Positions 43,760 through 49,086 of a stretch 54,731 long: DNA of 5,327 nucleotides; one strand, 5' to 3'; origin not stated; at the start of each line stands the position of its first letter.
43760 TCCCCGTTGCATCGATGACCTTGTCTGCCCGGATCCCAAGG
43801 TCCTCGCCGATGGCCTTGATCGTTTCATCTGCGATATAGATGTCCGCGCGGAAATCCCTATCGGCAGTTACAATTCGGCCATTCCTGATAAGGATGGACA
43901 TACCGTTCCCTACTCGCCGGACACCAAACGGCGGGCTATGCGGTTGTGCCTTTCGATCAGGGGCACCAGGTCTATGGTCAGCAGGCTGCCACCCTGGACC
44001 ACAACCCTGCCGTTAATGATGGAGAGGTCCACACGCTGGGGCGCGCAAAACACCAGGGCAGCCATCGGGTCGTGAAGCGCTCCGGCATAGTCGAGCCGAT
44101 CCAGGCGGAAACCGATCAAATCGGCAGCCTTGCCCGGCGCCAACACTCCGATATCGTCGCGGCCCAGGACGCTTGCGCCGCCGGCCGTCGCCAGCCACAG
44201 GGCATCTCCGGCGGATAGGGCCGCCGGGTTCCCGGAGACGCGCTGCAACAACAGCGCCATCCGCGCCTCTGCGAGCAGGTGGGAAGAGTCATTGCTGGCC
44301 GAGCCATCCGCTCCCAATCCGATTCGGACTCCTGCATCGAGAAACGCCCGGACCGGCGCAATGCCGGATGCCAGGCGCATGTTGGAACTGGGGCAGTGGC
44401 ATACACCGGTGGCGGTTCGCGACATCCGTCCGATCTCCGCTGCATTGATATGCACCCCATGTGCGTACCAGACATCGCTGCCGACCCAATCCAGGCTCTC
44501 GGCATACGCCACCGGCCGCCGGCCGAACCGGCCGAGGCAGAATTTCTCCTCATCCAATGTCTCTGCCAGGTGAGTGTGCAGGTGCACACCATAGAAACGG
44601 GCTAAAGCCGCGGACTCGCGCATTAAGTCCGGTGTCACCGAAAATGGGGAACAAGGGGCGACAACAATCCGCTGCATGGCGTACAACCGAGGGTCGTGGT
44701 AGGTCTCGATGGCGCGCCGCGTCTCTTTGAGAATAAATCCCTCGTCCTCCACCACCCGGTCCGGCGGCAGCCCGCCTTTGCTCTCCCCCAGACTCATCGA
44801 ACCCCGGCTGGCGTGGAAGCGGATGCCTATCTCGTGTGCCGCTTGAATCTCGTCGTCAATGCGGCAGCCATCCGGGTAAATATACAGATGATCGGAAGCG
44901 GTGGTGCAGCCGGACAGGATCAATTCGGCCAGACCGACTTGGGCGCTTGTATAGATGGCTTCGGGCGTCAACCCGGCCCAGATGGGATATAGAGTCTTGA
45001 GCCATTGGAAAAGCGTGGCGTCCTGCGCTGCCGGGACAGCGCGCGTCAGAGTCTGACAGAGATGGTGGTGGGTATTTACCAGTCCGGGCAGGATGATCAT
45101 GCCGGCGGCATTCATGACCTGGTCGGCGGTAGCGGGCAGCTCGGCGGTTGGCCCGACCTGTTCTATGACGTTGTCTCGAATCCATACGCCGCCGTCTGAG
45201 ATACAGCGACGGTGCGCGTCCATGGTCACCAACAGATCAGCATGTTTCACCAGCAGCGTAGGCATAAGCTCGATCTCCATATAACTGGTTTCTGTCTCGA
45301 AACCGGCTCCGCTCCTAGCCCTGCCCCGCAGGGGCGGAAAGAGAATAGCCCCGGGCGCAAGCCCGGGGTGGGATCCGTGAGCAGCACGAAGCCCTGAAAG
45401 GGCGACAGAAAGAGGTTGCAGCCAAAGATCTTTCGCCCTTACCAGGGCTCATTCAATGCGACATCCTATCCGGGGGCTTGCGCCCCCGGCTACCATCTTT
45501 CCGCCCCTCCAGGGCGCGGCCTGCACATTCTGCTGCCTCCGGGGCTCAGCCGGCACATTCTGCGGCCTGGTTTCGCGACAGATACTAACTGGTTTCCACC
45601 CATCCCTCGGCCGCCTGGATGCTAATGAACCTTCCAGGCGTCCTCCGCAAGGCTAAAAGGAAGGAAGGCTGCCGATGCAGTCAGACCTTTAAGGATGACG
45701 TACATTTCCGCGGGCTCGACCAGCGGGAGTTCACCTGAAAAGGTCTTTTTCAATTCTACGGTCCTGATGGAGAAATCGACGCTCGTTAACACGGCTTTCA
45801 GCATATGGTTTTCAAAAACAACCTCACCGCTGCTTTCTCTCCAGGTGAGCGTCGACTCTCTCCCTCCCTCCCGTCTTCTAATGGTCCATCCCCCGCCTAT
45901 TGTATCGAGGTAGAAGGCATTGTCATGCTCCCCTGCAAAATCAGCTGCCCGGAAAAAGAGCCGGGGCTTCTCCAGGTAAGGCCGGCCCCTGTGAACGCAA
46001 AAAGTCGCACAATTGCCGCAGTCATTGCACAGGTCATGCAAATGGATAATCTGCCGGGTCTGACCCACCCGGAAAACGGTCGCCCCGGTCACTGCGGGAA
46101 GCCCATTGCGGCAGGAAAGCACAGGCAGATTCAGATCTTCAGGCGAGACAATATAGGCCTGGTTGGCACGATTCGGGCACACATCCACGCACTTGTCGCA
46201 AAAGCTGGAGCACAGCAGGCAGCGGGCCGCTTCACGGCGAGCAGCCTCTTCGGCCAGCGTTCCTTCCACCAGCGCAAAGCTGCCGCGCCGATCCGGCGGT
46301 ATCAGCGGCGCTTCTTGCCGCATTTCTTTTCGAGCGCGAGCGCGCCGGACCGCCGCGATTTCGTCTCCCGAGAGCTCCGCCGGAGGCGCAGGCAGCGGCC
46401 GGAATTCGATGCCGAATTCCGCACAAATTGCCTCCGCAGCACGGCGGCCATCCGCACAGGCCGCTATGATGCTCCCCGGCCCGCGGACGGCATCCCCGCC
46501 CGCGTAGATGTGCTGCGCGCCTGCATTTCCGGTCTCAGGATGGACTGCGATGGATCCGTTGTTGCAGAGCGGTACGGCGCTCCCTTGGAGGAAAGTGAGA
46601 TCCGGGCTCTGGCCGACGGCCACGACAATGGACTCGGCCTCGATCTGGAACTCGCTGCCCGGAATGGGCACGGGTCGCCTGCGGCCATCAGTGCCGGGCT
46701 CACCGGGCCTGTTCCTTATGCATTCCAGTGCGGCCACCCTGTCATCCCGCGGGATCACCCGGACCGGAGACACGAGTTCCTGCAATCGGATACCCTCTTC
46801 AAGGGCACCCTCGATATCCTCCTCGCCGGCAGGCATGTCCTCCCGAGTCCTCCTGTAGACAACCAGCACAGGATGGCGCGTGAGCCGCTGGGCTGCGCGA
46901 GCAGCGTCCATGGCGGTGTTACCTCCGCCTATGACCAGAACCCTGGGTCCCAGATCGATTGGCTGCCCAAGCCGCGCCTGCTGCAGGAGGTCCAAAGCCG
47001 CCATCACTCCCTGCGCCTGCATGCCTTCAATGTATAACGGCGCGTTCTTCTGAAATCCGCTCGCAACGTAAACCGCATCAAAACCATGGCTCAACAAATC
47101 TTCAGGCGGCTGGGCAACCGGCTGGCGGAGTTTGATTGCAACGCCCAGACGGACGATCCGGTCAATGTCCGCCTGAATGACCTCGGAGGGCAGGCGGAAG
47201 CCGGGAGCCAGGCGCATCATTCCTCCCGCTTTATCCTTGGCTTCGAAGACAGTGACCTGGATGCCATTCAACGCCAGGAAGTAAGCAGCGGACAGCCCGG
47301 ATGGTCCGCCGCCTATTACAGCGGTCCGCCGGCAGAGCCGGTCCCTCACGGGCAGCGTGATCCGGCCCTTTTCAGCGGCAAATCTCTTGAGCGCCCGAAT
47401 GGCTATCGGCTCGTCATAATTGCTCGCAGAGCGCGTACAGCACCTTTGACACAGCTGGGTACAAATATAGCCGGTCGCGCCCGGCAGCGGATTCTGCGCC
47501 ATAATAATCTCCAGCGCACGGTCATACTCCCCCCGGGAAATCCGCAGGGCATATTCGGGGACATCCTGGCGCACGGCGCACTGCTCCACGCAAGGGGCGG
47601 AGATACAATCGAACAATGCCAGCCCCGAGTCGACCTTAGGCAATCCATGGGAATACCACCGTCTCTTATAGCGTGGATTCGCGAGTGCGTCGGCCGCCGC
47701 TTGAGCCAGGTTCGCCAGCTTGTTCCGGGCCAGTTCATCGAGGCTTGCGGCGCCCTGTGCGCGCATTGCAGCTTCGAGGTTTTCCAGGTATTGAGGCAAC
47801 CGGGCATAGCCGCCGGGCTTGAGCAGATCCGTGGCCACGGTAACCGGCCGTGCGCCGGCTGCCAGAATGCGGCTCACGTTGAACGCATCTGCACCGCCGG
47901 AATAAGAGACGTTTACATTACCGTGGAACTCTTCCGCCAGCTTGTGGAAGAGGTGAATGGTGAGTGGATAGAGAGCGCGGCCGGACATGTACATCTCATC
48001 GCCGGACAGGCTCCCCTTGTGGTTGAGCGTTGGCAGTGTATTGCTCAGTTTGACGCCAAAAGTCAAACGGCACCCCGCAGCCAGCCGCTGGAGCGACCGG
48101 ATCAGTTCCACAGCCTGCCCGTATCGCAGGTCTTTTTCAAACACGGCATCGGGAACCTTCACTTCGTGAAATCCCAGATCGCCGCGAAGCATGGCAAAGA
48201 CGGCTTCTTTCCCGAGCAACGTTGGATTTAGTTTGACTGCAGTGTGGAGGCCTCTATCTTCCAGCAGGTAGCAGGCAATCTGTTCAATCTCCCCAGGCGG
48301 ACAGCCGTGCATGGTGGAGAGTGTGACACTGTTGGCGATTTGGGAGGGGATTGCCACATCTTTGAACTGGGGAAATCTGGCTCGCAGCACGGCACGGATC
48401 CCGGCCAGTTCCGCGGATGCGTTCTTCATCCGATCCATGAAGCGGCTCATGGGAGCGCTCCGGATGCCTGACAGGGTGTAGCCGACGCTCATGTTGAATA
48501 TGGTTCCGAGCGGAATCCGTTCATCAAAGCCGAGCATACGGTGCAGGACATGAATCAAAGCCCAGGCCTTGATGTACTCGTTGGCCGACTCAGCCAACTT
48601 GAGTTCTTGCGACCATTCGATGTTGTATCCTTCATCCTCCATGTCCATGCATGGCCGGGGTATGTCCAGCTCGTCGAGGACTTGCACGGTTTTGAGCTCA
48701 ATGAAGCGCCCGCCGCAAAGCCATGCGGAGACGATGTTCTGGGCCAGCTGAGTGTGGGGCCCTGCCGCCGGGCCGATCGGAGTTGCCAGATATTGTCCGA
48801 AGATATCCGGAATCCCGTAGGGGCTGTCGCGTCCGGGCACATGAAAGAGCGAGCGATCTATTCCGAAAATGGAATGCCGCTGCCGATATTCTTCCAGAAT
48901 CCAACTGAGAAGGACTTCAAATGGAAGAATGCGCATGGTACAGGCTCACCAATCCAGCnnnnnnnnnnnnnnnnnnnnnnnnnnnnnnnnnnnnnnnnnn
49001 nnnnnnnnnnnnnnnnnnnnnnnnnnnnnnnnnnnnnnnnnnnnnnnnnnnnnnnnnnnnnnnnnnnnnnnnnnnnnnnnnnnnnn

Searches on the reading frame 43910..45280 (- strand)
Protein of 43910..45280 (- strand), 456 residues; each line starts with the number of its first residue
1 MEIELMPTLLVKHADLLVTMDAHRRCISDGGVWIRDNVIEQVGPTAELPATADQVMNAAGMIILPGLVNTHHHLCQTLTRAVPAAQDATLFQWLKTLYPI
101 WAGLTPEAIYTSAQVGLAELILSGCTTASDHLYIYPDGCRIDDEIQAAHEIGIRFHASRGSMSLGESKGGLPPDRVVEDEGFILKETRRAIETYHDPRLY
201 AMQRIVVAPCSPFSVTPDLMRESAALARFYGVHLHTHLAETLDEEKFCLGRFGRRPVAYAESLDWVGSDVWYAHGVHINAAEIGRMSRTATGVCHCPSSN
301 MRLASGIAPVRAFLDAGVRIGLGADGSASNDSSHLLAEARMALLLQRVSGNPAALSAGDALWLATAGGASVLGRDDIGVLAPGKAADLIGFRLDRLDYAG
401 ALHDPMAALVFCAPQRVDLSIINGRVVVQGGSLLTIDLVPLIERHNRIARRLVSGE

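Call 10: search_protein_families(library=pfam, proteins=[window:43910-45280:-])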
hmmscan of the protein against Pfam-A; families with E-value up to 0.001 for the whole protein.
window:43910-45280:- (456 aa): 2 families
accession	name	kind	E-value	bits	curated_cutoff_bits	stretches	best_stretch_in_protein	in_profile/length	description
PF01979.26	Amidohydro_1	-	1.6e-61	209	25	1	62-427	1-345/345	Amidohydrolase family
PF07969.17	Amidohydro_3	-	4.4e-15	56.6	29.7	1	190-428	242-472/472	Amidohydrolase family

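Call 15: find_encoding_contigs(protein=window:43910-45280:-, flank=10000, max_places=6)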
Protein window:43910-45280:- (456 aa): no gene with exactly this product is on record in the collection.

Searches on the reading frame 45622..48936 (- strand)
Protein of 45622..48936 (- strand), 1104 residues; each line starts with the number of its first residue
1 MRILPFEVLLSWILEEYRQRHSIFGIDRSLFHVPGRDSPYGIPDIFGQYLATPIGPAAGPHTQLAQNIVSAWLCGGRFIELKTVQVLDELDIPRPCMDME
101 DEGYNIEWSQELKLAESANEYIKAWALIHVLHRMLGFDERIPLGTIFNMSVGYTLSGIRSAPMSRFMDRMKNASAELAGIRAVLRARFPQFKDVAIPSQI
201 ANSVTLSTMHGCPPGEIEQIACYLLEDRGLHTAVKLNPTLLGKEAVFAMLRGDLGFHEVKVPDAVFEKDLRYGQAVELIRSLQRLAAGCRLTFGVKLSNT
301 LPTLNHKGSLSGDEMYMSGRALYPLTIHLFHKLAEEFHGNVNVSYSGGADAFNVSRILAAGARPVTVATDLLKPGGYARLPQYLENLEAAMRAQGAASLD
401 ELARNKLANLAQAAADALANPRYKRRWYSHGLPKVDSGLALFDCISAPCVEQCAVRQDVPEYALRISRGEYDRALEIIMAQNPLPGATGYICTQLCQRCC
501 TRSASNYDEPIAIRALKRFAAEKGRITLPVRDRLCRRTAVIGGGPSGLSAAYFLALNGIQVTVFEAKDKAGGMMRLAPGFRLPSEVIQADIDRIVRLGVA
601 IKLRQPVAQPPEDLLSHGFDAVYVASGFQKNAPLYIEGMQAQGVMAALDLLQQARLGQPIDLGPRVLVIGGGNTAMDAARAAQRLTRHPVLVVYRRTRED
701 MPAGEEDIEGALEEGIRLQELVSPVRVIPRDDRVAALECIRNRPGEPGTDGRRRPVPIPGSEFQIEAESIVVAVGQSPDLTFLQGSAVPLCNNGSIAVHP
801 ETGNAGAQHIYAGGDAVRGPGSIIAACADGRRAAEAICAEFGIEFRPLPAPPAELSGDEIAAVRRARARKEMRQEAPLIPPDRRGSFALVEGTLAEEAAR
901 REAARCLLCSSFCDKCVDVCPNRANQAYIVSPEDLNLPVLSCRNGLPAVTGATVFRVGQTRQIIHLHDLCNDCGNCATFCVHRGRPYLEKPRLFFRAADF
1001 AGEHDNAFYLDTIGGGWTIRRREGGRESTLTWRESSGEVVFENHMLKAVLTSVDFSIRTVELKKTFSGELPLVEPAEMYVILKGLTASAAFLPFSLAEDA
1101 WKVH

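Call 10: search_protein_families(library=pfam, proteins=[window:45622-48936:-])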
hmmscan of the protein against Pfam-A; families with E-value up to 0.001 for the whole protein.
window:45622-48936:- (1104 aa): 13 families
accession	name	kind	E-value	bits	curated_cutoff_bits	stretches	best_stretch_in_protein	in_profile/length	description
PF07992.20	Pyr_redox_2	-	1.7e-25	90.5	26.1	1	537-830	2-291/291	Pyridine nucleotide-disulphide oxidoreductase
PF14691.11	Fer4_20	-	1e-19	70.9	25.8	1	443-523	26-107/113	Dihydroprymidine dehydrogenase domain II, 4Fe-4S cluster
PF13450.12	NAD_binding_8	-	4e-10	40.3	21.9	1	540-575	1-36/68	NAD(P)-binding Rossmann-like domain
PF00070.33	Pyr_redox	-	9.4e-10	39.3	22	1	537-570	1-34/82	Pyridine nucleotide-disulphide oxidoreductase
PF01266.30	DAO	-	2.3e-08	34.4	27.9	1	538-572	2-37/353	FAD dependent oxidoreductase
PF13738.12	Pyr_redox_3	-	1.3e-07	31.7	30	0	665-814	166-305/305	Pyridine nucleotide-disulphide oxidoreductase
PF12831.13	FAD_oxidored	-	4.6e-06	26.6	27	1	539-574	3-38/416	FAD dependent oxidoreductase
PF00890.30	FAD_binding_2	-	8.9e-06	25.6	20.4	1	539-579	3-43/414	FAD binding domain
PF01946.23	Thi4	-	1.1e-05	25.2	26.2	1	539-590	21-72/235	Thi4 family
PF01593.30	Amino_oxidase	-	1.3e-05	25.2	19.8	1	546-574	2-30/443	Flavin containing amine oxidoreductase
PF01494.25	FAD_binding_3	-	3.8e-05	23.5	22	1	538-569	4-35/349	FAD binding domain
PF03486.20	HI0933_like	-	4e-05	23.6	50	1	537-576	2-41/244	HI0933-like protein Rossmann domain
PF01134.28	GIDA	-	0.00076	19.1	22.1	0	539-583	3-47/391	Glucose inhibited division protein A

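Call 36: find_homologous_proteins(query=window:45622-48936:-, max_evalue=1e-100)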
Query window:45622-48936:- (1104 aa): 7966 proteins with E <= 1e-100 among 8000 candidates; the best 120 are listed.
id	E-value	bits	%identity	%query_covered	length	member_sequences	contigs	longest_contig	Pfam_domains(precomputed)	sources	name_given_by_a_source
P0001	0.0e+0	2531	100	100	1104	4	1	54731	PF01946.24,PF01266.31,PF01593.31,PF13450.13,PF14691.12,PF00890.31,PF07992.21,PF00070.34,PF13738.13,PF12831.14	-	-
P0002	0.0e+0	2254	90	100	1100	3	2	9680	PF01946.24,PF01266.31,PF01593.31,PF13450.13,PF14691.12,PF00890.31,PF07992.21,PF00070.34,PF13738.13,PF01494.26,PF12831.14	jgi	jgi:putative selenate reductase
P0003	0.0e+0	2135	84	100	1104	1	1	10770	PF01946.24,PF01266.31,PF01593.31,PF13450.13,PF14691.12,PF07992.21,PF00070.34,PF13738.13,PF01494.26,PF12831.14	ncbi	ncbi:MAG: putative selenate reductase subunit YgfK [Acidobacteriota bacterium]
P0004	0.0e+0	2019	80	100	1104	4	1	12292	PF01266.31,PF13450.13,PF14691.12,PF07992.21,PF00070.34,PF13738.13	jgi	jgi:putative selenate reductase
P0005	0.0e+0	1942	77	100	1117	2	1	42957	PF13450.13,PF14691.12,PF07992.21,PF00070.34,PF13738.13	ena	-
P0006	0.0e+0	1764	70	99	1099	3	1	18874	PF01946.24,PF13450.13,PF14691.12,PF07992.21,PF00070.34,PF13738.13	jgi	jgi:putative selenate reductase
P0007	0.0e+0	1754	70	99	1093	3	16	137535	PF01266.31,PF13450.13,PF14691.12,PF07992.21,PF00070.34,PF13738.13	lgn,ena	-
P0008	0.0e+0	1737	69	99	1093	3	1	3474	PF01946.24,PF01266.31,PF13450.13,PF14691.12,PF07992.21,PF00070.34,PF13738.13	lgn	-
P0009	0.0e+0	1700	67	99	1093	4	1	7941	PF01946.24,PF01266.31,PF13450.13,PF14691.12,PF00890.31,PF07992.21,PF00070.34,PF13738.13,PF01494.26,PF12831.14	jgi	-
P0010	0.0e+0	1699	68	99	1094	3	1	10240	PF01946.24,PF01266.31,PF13450.13,PF14691.12,PF07992.21,PF00070.34,PF13738.13,PF01494.26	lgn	-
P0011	0.0e+0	1699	68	99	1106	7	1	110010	PF01946.24,PF13450.13,PF14691.12,PF07992.21,PF00070.34,PF13738.13,PF01494.26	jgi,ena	-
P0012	0.0e+0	1692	68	99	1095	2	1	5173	PF01946.24,PF01266.31,PF13450.13,PF14691.12,PF07992.21,PF00070.34,PF13738.13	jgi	jgi:putative selenate reductase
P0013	0.0e+0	1684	68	99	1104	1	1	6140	PF13450.13,PF14691.12,PF07992.21,PF00070.34,PF13738.13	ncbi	-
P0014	0.0e+0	1681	70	96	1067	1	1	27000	PF13450.13,PF14691.12,PF07992.21,PF00070.34,PF13738.13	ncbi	-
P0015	0.0e+0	1679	67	99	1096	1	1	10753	PF01946.24,PF01266.31,PF00743.26,PF01593.31,PF13450.13,PF14691.12,PF00890.31,PF07992.21,PF00070.34,PF13738.13,PF01494.26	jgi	jgi:putative selenate reductase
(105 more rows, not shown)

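Call 37: find_encoding_contigs(protein=P0002, flank=4000, max_places=3)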
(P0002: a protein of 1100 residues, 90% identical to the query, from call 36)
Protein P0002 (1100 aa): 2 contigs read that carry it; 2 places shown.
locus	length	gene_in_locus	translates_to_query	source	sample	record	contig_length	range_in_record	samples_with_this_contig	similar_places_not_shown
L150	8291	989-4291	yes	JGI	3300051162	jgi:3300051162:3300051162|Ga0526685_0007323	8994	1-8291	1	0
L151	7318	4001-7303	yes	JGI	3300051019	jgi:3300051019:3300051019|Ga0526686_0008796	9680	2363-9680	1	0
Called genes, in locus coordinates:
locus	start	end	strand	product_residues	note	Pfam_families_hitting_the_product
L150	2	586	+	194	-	?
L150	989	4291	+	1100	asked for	PF14691:Fer4_20, PF00070:Pyr_redox (faint), PF00890:FAD_binding_2 (faint), PF01266:DAO (weak), PF01494:FAD_binding_3 (weak), PF01946:Thi4 (weak), PF07992:Pyr_redox_2, PF13450:NAD_binding_8, +3 more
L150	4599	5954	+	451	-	PF01979:Amidohydro_1, PF07969:Amidohydro_3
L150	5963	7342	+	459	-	PF07969:Amidohydro_3 (weak), PF01979:Amidohydro_1, PF07969:Amidohydro_3 (weak)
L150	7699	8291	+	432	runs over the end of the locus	?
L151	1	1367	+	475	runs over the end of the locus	PF00941:FAD_binding_5, PF03450:CO_deh_flav_C, PF00111:Fer2 (weak), PF01799:Fer2_2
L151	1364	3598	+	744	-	PF01315:Ald_Xan_dh_C, PF02738:MoCoBD_1, PF20256:MoCoBD_2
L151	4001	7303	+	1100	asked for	PF14691:Fer4_20, PF00070:Pyr_redox (faint), PF00890:FAD_binding_2 (faint), PF01266:DAO (weak), PF01494:FAD_binding_3 (weak), PF01946:Thi4 (weak), PF07992:Pyr_redox_2, PF13450:NAD_binding_8, +3 more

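Call 38: find_encoding_contigs(protein=P0003, flank=4000, max_places=3)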
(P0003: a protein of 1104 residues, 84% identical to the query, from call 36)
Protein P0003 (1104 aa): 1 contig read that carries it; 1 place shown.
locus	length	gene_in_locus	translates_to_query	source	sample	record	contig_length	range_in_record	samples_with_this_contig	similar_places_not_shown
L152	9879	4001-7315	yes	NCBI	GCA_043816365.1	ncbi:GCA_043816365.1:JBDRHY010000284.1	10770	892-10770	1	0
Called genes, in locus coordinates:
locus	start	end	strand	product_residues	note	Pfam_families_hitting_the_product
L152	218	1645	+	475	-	PF00941:FAD_binding_5, PF03450:CO_deh_flav_C, PF00111:Fer2 (weak), PF01799:Fer2_2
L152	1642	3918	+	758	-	PF01315:Ald_Xan_dh_C, PF02738:MoCoBD_1, PF20256:MoCoBD_2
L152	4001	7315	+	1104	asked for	PF14691:Fer4_20, PF01266:DAO, PF01494:FAD_binding_3 (weak), PF01946:Thi4 (weak), PF07992:Pyr_redox_2, PF12831:FAD_oxidored (weak), PF13450:NAD_binding_8, PF13738:Pyr_redox_3 (weak), +2 more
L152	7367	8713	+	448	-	PF01979:Amidohydro_1, PF07969:Amidohydro_3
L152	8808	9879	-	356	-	?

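Call 39: find_encoding_contigs(protein=P0004, flank=4000, max_places=3)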
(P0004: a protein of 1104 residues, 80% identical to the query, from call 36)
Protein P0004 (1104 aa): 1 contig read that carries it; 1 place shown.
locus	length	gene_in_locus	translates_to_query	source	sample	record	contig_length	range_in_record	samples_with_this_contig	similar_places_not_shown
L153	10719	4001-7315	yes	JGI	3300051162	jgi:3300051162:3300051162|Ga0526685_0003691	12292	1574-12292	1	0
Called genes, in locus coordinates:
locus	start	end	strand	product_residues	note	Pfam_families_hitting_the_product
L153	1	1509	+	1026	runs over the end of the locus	?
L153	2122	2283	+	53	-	-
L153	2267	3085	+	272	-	PF07900:DUF1670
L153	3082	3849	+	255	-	PF07900:DUF1670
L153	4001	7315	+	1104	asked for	PF14691:Fer4_20, PF00070:Pyr_redox (faint), PF01266:DAO (weak), PF07992:Pyr_redox_2, PF13450:NAD_binding_8, PF13738:Pyr_redox_3 (faint)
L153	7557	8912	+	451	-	PF01979:Amidohydro_1, PF07969:Amidohydro_3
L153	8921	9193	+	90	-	-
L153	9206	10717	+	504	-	?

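Call 40: find_encoding_contigs(protein=P0005, flank=4000, max_places=3)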
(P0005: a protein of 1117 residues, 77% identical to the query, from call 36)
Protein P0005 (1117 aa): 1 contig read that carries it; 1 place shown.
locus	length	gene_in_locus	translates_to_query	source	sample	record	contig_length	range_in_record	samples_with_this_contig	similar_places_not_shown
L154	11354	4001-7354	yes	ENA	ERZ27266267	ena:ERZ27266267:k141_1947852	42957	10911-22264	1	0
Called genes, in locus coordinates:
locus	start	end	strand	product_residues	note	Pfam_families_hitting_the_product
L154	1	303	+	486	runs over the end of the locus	PF00291:PALP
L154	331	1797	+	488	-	PF00941:FAD_binding_5, PF03450:CO_deh_flav_C, PF00111:Fer2 (weak), PF01799:Fer2_2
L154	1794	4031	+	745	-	PF01315:Ald_Xan_dh_C, PF02738:MoCoBD_1, PF20256:MoCoBD_2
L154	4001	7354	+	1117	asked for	PF14691:Fer4_20, PF00070:Pyr_redox (faint), PF07992:Pyr_redox_2, PF13450:NAD_binding_8 (weak), PF13738:Pyr_redox_3 (weak)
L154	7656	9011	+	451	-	PF01979:Amidohydro_1, PF07969:Amidohydro_3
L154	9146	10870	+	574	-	PF01979:Amidohydro_1, PF07969:Amidohydro_3 (weak), PF13382:Adenine_deam_C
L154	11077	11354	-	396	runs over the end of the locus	PF00756:Esterase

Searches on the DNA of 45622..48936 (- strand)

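Call 61: search_rna_families(sources=[L001, L005, L007, L009, L012, L013, L021, L022, L026, L029, L010, L027, L014, L134, L031, L081, L077, L151], threshold=gathering)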
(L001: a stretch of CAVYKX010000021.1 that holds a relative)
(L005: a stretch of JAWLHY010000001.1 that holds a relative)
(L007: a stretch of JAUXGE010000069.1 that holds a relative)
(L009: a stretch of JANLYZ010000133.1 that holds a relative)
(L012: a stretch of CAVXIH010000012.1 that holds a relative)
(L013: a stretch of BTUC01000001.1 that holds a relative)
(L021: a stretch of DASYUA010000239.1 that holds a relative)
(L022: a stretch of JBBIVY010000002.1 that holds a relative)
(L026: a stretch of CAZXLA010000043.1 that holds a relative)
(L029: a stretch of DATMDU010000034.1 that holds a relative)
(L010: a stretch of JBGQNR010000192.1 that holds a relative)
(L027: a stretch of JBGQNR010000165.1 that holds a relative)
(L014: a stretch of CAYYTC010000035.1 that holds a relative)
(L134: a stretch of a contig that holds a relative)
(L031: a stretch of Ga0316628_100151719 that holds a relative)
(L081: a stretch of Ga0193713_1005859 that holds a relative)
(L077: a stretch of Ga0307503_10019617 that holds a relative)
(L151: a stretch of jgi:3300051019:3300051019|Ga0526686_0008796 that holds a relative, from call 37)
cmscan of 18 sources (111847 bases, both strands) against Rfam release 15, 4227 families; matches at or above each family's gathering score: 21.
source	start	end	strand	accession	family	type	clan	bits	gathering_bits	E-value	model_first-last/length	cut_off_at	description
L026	1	216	+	RF00023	tmRNA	Gene;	CL00001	78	47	2.5e-28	141-374/374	5'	transfer-messenger RNA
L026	7140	7185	+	RF01687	Acido-Lenti-1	Gene; sRNA;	-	56.5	37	7.7e-10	1-46/46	no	Acido-Lenti-1 RNA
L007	5890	5935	-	RF01687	Acido-Lenti-1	Gene; sRNA;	-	54.9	37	2.1e-09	1-46/46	no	Acido-Lenti-1 RNA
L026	6992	7037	-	RF01687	Acido-Lenti-1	Gene; sRNA;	-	54.6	37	2.7e-09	1-46/46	no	Acido-Lenti-1 RNA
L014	4982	5027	-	RF01687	Acido-Lenti-1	Gene; sRNA;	-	53.4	37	5.4e-09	1-46/46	no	Acido-Lenti-1 RNA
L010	109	181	+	RF00005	tRNA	Gene; tRNA;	CL00001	51.9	29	5.2e-08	1-71/71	no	tRNA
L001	2694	2739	-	RF01687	Acido-Lenti-1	Gene; sRNA;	-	51.8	37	1.4e-08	1-46/46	no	Acido-Lenti-1 RNA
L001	2865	2910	+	RF01687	Acido-Lenti-1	Gene; sRNA;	-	51.7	37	1.6e-08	1-46/46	no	Acido-Lenti-1 RNA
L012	1145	1189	+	RF01687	Acido-Lenti-1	Gene; sRNA;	-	48.7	37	1e-07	1-46/46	no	Acido-Lenti-1 RNA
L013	6664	6709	+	RF01687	Acido-Lenti-1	Gene; sRNA;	-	47.2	37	2.7e-07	1-46/46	no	Acido-Lenti-1 RNA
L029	6148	6195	+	RF01687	Acido-Lenti-1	Gene; sRNA;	-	46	37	5.6e-07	1-46/46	no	Acido-Lenti-1 RNA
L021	6160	6206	-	RF01687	Acido-Lenti-1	Gene; sRNA;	-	44.5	37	1.4e-06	1-46/46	no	Acido-Lenti-1 RNA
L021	6298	6343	+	RF01687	Acido-Lenti-1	Gene; sRNA;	-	44.2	37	1.7e-06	1-46/46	no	Acido-Lenti-1 RNA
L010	2260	2306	+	RF01687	Acido-Lenti-1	Gene; sRNA;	-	43.5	37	2.7e-06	1-46/46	no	Acido-Lenti-1 RNA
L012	4903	4947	+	RF01687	Acido-Lenti-1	Gene; sRNA;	-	42.7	37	4.4e-06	1-46/46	no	Acido-Lenti-1 RNA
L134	3057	3103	-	RF01687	Acido-Lenti-1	Gene; sRNA;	-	40.9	37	1.4e-05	1-46/46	no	Acido-Lenti-1 RNA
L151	3676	3722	-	RF01687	Acido-Lenti-1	Gene; sRNA;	-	40.9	37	1.4e-05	1-46/46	no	Acido-Lenti-1 RNA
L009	1305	1352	-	RF01687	Acido-Lenti-1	Gene; sRNA;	-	40.5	37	1.7e-05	1-46/46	no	Acido-Lenti-1 RNA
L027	3167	3213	-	RF01687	Acido-Lenti-1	Gene; sRNA;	-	38.9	37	4.7e-05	1-46/46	no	Acido-Lenti-1 RNA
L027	3314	3360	+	RF01687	Acido-Lenti-1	Gene; sRNA;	-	38.2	37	7.3e-05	1-46/46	no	Acido-Lenti-1 RNA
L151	3824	3870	+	RF01687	Acido-Lenti-1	Gene; sRNA;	-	37.6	37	0.00011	1-46/46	no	Acido-Lenti-1 RNA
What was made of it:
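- On Rfam RF01687 Acido-Lenti-1: Relatives score up to 56.5 bits (call 61).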
